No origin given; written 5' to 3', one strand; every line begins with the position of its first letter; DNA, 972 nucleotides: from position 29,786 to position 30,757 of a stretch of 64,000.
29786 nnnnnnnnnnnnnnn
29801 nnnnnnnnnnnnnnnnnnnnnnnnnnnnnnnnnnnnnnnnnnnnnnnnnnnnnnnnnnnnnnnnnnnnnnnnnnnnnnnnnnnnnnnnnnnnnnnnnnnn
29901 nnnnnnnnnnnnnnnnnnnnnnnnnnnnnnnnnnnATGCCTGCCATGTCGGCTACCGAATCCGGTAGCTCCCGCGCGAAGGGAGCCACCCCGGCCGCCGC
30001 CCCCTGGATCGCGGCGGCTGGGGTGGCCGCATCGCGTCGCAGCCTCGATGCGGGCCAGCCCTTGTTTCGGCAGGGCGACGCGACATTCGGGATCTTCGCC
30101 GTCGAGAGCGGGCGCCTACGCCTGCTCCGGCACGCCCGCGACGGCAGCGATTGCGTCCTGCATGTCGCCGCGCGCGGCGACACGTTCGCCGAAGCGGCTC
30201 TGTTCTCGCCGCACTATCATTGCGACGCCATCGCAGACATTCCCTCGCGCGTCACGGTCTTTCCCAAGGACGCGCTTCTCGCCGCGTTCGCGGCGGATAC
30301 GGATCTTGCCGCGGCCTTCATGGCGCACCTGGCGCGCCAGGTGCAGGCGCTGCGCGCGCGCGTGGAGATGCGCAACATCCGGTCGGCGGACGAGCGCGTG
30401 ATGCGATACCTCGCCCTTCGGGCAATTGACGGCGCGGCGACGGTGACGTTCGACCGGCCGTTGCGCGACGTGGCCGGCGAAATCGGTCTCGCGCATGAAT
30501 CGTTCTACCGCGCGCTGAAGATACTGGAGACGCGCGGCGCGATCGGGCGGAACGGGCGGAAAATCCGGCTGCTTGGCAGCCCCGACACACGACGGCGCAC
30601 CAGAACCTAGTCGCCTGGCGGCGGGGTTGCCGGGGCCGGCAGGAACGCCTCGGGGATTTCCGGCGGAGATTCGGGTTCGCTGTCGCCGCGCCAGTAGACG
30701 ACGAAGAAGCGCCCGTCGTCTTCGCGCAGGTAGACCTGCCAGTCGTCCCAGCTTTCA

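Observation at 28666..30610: NO-stress-like module: ECF sigma/anti-sigma, perfect FNR-type palindrome, cytochrome c', overlapping Crp/Fnr regulator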

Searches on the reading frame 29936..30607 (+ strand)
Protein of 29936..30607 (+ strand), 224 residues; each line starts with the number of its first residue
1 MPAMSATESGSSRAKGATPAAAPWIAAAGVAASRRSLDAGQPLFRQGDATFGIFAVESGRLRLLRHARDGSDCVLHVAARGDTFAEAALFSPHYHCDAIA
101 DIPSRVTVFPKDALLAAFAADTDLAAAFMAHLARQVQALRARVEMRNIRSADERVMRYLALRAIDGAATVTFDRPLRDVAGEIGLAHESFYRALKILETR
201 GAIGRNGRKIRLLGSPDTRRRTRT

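Call 6: search_protein_families(library=pfam, proteins=[window:29936-30607:+], max_evalue=0.1)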
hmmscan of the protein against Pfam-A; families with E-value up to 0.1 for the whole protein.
window:29936-30607:+ (224 aa): 2 families
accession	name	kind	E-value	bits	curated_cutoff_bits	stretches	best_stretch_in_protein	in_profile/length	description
PF00027.35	cNMP_binding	-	6e-17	61.8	27.5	1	35-120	2-88/89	Cyclic nucleotide-binding domain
PF13545.12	HTH_Crp_2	-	2.6e-05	24.5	27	1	153-213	1-62/70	Crp-like helix-turn-helix domain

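Call 7: search_protein_families(library=ncbifam, proteins=[window:29936-30607:+], max_evalue=0.1)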
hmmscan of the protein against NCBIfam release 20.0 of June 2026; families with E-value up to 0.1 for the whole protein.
window:29936-30607:+ (224 aa): 10 families
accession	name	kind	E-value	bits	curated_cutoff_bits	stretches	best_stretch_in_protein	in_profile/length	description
NF050806.1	TransRegFixKCaul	equivalog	1.5e-10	40.7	300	1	17-204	8-195/215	transcriptional regulator FixK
NF006901.0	PRK09392.1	equivalog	3.1e-10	39.8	211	1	37-211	35-210/236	transcriptional activator FtrB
NF052518.1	TransRegLdrP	equivalog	9.8e-06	25.7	300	1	42-212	9-178/195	transcriptional regulator LdrP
NF050815.1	TransActFtrBCaul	equivalog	0.00016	21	300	1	37-201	37-203/251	transcriptional activator FtrB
NF008732.0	PRK11753.1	equivalog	0.00025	20.6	266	1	32-213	23-211/214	cAMP-activated global transcriptional regulator CRP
NF041163.2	encap_f2b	equivalog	0.00043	19.5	400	1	32-135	95-200/450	family 2B encapsulin nanocompartment shell protein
TIGR03896.1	cyc_nuc_ocin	subfamily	0.0033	16.8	161.05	1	31-140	7-125/317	bacteriocin-type transport-associated protein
NF058543.1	ActPatMycb56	equivalog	0.0053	15.7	460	1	36-98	23-84/317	acetyltransferase Pat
NF008365.0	PRK11161.1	subfamily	0.0076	15.6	228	1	34-159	49-174/250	fumarate/nitrate reduction transcriptional regulator Fnr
NF053664.1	TransRegPtrACyano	equivalog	0.04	13.2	300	1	53-165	30-136/196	Crp/Fnr family transcriptional regulator PtrA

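Call 18: find_homologous_proteins(query=window:29936-30607:+, max_evalue=1e-10)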
Query window:29936-30607:+ (224 aa): 506 proteins with E <= 1e-10 among 7393 candidates; the best 120 are listed.
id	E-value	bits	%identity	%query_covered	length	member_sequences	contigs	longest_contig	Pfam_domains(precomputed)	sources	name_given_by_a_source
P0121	5.0e-136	469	100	100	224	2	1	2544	PF00027.36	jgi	jgi:CRP-like cAMP-binding protein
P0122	1.7e-91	324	78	87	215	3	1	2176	PF13545.13,PF00027.36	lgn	-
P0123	8.6e-72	259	62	89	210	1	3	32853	PF13545.13,PF00027.36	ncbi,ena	-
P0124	9.0e-72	259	64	85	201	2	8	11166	PF13545.13,PF00027.36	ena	-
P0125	1.5e-67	245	62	85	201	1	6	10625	PF13545.13,PF00027.36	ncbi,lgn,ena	ncbi:MAG: Crp/Fnr family transcriptional regulator [Rhodospirillaceae bacterium]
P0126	1.2e-63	233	61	85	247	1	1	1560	PF13545.13,PF00027.36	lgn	-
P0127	2.1e-62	229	61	83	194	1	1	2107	PF13545.13,PF00027.36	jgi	jgi:CRP-like cAMP-binding protein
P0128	2.4e-62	228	60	84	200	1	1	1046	PF00027.36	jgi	jgi:CRP-like cAMP-binding protein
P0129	1.4e-60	223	59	88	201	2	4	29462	PF00027.36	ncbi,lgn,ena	-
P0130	3.2e-60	221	60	84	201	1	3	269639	PF00027.36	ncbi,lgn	ncbi:MAG: Crp/Fnr family transcriptional regulator [Solirubrobacterales bacterium]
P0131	6.7e-60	220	62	83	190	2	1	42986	PF13545.13,PF00027.36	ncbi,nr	ncbi:MAG: Crp/Fnr family transcriptional regulator [Magnetospirillum sp.]|nr:Crp/Fnr family transcri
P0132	9.0e-60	220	61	79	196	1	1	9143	PF13545.13,PF00027.36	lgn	-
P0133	1.7e-59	219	59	85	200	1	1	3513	PF13545.13,PF00027.36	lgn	-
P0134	2.2e-59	219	63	75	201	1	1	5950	PF13545.13,PF00027.36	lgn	-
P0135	2.8e-59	218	63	75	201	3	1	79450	PF13545.13,PF00027.36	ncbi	-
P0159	4.4e-55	205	58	80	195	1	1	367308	PF13545.13,PF00027.36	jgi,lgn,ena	-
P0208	1.6e-49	187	53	82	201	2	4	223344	PF13545.13,PF00027.36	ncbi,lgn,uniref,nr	ncbi:MAG: Crp/Fnr family transcriptional regulator [Bosea sp.]|uniref:Crp/Fnr family transcriptional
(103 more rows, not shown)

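Call 38: search_solved_structures(query=A2, max_evalue=0.001, show_alignments=4)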
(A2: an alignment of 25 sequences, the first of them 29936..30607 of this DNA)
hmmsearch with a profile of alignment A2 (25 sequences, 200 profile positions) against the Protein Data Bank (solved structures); distinct sequences matched with E-value up to 0.001: 73 (the best 60 are shown).
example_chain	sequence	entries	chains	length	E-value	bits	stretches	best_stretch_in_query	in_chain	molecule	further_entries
3dkw_A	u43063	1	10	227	1.1e-24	90.2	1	7-198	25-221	DNR protein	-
3h3z_A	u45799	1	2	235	3.2e-22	82.2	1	7-192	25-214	Cyclic nucleotide-binding protein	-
3fx3_A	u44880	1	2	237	3.3e-22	82.2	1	7-192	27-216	Cyclic nucleotide-binding protein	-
7pza_A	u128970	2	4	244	2e-17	66.6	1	7-192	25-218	Putative cAMP-binding protein-catabolite gene activator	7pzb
4ev0_A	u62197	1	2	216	1.7e-16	63.5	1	15-196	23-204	Transcription regulator, Crp family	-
7ets_A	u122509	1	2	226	3.7e-15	59.2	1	12-196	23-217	Crp/Fnr family transcriptional regulator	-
1hw5_A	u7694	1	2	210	4.9e-15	58.8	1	18-195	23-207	CATABOLITE GENE ACTIVATOR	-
4i02_A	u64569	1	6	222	7.6e-15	58.2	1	18-195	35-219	Catabolite gene activator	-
4bh9_A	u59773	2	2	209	8.1e-15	58.1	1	18-195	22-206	cAMP-activated global transcriptional regulator CRP | CAMP RECEPTOR PROTEIN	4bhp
3qop_A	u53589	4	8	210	1.1e-14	57.6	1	18-195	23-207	Catabolite gene activator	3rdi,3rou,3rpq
4i09_A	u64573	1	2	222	4.4e-14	55.7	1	18-195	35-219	Catabolite gene activator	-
4cyd_A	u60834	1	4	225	5e-14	55.5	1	12-198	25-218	PROBABLE TRANSCRIPTION REGULATOR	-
4byy_A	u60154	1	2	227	5.2e-14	55.4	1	12-198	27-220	TRANSCRIPTIONAL REGULATOR, CRP/FNR FAMILY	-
1i5z_A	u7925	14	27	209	6.2e-14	55.2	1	18-195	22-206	CATABOLITE GENE ACTIVATOR PROTEIN | CATABOLITE GENE ACTIVATOR PROTEIN (CAP) | PROTEIN (CATABOLITE GENE ACTIVATOR PROTEIN (CAP))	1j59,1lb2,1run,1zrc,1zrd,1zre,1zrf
2z69_A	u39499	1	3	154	6.2e-14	55.2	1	7-118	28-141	DNR protein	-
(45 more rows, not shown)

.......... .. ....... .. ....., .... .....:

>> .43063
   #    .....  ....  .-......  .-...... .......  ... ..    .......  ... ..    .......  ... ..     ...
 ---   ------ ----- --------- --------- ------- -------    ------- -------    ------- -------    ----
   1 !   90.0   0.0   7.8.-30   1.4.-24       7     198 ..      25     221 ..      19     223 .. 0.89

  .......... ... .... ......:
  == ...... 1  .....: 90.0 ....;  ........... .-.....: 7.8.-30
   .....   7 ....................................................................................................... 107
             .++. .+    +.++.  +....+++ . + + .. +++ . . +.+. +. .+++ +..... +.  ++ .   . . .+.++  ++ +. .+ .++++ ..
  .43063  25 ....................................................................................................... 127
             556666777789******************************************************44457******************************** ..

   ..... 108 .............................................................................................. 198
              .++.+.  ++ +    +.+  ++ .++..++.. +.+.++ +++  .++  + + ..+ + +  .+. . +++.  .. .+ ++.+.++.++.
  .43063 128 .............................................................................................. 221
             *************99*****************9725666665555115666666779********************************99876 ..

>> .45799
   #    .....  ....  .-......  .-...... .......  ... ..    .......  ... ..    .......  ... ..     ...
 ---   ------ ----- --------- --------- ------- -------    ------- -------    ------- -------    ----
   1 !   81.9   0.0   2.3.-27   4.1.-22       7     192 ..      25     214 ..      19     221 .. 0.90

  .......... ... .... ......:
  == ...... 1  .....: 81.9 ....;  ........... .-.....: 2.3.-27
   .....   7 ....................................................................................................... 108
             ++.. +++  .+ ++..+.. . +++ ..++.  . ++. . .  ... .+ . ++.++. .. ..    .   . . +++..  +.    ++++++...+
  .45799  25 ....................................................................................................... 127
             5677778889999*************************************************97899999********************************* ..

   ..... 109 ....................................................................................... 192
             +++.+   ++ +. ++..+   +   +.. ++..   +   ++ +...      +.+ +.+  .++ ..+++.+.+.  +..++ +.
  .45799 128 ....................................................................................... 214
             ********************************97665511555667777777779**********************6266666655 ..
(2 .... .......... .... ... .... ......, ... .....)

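Call 82: find_encoding_contigs(protein=P0159, flank=4000, max_places=1)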
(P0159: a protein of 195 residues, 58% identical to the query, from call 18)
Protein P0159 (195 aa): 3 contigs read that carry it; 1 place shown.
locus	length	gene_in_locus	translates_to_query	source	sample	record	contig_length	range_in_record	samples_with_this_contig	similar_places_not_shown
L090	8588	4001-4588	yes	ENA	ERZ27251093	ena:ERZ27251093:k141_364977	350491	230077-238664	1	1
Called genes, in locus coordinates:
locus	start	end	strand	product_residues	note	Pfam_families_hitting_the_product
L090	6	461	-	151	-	PF02643:DUF192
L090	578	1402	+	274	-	PF02463:SMC_N (faint), PF00005:ABC_tran, PF13191:AAA_16 (weak), PF13304:AAA_21 (faint)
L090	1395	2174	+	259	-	PF00528:BPD_transp_1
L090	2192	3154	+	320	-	PF13379:NMT1_2 (weak), PF09084:NMT1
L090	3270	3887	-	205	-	-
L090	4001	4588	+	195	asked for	PF00027:cNMP_binding, PF13545:HTH_Crp_2 (faint)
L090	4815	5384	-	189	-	PF00313:CSD, PF08206:OB_RNB (faint), PF00313:CSD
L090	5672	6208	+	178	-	PF01899:MNHE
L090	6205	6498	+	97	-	PF04066:MrpF_PhaF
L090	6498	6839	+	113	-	PF03334:PhaG_MnhG_YufB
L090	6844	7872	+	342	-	PF13244:MbhD, PF20501:MbhE (weak), PF04039:MnhB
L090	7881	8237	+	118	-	PF00420:Oxidored_q2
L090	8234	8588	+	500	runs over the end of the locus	PF00361:Proton_antipo_M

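Call 83: find_encoding_contigs(protein=P0208, flank=4000, max_places=1)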
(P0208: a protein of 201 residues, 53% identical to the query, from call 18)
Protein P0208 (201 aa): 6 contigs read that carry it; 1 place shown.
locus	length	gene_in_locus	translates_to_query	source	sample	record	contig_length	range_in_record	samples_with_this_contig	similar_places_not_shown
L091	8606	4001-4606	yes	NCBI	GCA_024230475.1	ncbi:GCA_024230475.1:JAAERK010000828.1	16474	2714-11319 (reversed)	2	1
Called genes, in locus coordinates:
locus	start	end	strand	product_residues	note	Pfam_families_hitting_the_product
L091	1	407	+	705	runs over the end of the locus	PF00528:BPD_transp_1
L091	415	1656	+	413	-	PF00202:Aminotran_3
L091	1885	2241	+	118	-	PF12840:HTH_20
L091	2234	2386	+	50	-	-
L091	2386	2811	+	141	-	PF03960:ArsC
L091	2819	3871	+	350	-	PF01758:SBF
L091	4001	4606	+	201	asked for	PF00027:cNMP_binding, PF13545:HTH_Crp_2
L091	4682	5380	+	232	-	-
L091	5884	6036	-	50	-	PF20172:DUF6538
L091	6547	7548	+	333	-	PF01370:Epimerase, PF04321:RmlD_sub_bind, PF05368:NmrA, PF01073:3Beta_HSD, PF07993:NAD_binding_4 (faint), PF13460:NAD_binding_10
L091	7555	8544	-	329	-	PF08240:ADH_N, PF00107:ADH_zinc_N, PF13602:ADH_zinc_N_2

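Call 84: find_encoding_contigs(protein=P0135, flank=4000, max_places=1)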
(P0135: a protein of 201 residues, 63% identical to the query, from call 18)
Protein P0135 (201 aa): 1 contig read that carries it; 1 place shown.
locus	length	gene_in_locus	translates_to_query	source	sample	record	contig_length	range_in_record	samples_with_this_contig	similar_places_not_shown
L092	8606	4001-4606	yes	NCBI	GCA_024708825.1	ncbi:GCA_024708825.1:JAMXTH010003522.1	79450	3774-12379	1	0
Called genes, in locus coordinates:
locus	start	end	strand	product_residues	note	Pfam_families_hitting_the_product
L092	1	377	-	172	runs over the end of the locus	PF01925:TauE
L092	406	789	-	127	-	PF01925:TauE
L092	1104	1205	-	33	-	-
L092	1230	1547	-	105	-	PF00579:tRNA-synt_1b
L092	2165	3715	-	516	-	PF03023:MurJ, PF13440:Polysacc_synt_3 (weak), PF01554:MatE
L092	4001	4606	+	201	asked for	PF00027:cNMP_binding, PF13545:HTH_Crp_2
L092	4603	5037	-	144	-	PF00480:ROK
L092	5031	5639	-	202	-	PF00480:ROK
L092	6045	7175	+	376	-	PF01547:SBP_bac_1, PF13416:SBP_bac_8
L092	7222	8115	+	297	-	PF00528:BPD_transp_1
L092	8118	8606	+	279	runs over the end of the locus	PF00528:BPD_transp_1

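Call 88: search_solved_structures(query=L091:4682-5377:+, max_evalue=1)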
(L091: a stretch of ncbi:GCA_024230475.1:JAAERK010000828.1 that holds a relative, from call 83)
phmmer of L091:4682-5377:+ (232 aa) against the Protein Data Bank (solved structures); distinct sequences matched with E-value up to 1: 0.

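Call 92: search_protein_families(library=pfam, proteins=[L090:3273-3887:-, L091:4682-5377:+], max_evalue=1)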
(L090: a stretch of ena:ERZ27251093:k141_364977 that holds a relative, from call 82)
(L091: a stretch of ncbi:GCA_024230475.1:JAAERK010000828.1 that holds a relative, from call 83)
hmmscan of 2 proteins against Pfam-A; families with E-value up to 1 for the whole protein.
L090:3273-3887:- (205 aa): 0 families

L091:4682-5377:+ (232 aa): 0 families

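Call 93: find_homologous_proteins(query=L091:4682-5377:+, max_evalue=0.00001)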
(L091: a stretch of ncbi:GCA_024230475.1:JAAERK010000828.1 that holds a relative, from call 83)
Query L091:4682-5377:+ (232 aa): 5690 proteins with E <= 0.00001 among 7219 candidates; the best 120 are listed.
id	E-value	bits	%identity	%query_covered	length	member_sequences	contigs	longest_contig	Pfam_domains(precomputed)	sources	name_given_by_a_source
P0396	7.1e-146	502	100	100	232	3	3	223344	-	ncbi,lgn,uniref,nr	ncbi:MAG: hypothetical protein GY873_36765 [Bosea sp.]|uniref:hypothetical protein n=1 Tax=Bosea sp.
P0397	1.4e-120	419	87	100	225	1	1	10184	-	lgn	-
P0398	5.1e-109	381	78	100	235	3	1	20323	-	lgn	-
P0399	1.1e-104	367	76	91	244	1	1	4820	-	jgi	jgi:hypothetical protein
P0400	2.7e-104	366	76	100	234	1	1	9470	-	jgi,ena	-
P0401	1.2e-92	328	69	91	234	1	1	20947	-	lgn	-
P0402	1.5e-91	324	68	100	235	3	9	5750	-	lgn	-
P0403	6.8e-91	322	68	100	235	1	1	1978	-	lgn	-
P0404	2.7e-90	320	69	91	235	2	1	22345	-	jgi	jgi:hypothetical protein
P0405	6.1e-89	316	68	100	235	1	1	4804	-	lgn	-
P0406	2.2e-87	310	67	100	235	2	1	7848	-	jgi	jgi:hypothetical protein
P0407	4.0e-86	306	68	100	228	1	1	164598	-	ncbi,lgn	-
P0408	7.3e-84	299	65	93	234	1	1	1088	-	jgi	jgi:hypothetical protein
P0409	5.3e-83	296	63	100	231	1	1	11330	-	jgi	jgi:hypothetical protein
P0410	1.7e-81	291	59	98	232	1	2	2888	-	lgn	-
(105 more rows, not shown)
